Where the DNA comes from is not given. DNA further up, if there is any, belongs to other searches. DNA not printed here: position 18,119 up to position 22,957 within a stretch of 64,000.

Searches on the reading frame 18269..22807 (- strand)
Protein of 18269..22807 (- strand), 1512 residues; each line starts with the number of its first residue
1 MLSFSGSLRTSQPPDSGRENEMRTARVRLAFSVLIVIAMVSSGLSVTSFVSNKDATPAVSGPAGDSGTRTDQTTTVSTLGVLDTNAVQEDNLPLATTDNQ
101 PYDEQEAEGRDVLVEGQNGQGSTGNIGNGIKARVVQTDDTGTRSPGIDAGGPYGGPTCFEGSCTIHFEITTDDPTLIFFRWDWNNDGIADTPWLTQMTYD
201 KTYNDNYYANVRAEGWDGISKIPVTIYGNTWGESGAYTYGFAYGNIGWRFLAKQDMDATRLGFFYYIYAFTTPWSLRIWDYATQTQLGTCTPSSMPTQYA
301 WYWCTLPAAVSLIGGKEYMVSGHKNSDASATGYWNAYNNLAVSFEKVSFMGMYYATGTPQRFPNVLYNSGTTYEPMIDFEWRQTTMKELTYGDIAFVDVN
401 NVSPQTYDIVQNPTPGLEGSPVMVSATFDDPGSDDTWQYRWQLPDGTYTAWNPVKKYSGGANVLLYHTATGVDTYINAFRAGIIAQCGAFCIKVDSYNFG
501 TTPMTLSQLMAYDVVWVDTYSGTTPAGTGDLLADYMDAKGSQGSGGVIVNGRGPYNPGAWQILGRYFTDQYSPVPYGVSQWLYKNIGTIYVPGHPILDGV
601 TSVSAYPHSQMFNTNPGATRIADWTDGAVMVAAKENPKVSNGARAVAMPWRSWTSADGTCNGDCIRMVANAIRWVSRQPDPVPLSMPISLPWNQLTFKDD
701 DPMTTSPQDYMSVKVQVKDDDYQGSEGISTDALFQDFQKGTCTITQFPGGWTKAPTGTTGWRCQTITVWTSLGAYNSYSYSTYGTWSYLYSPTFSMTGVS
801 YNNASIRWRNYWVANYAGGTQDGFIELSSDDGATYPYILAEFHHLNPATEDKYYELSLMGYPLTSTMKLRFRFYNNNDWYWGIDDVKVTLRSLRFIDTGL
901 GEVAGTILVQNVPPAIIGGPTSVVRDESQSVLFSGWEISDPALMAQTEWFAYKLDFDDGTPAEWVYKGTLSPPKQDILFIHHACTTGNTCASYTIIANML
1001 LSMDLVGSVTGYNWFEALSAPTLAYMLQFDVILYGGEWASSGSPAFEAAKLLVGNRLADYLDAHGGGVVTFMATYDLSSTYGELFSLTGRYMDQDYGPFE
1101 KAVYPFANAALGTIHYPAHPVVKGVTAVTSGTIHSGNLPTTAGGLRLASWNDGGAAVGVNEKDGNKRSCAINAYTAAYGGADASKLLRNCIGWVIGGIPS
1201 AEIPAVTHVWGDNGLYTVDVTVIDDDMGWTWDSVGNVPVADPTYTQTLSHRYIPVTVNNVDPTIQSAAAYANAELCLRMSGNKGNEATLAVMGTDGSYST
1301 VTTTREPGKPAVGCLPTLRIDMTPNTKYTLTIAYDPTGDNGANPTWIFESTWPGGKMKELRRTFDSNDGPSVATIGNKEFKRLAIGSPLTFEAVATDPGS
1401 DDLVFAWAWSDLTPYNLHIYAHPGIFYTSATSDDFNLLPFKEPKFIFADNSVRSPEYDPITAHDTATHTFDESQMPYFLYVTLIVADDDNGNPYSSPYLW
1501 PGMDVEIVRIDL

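Call 5: search_protein_families(library=pfam, proteins=[window:18269-22807:-], max_evalue=0.001)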
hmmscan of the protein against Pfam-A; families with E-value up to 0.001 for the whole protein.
window:18269-22807:- (1512 aa): 2 families
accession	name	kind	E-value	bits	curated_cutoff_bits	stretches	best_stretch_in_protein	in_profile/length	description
PF18911.6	PKD_4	-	1.9e-07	31.4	27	0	410-452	8-51/85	PKD domain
PF00801.26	PKD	-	7e-06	26.4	23.5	0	1201-1231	44-73/80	PKD domain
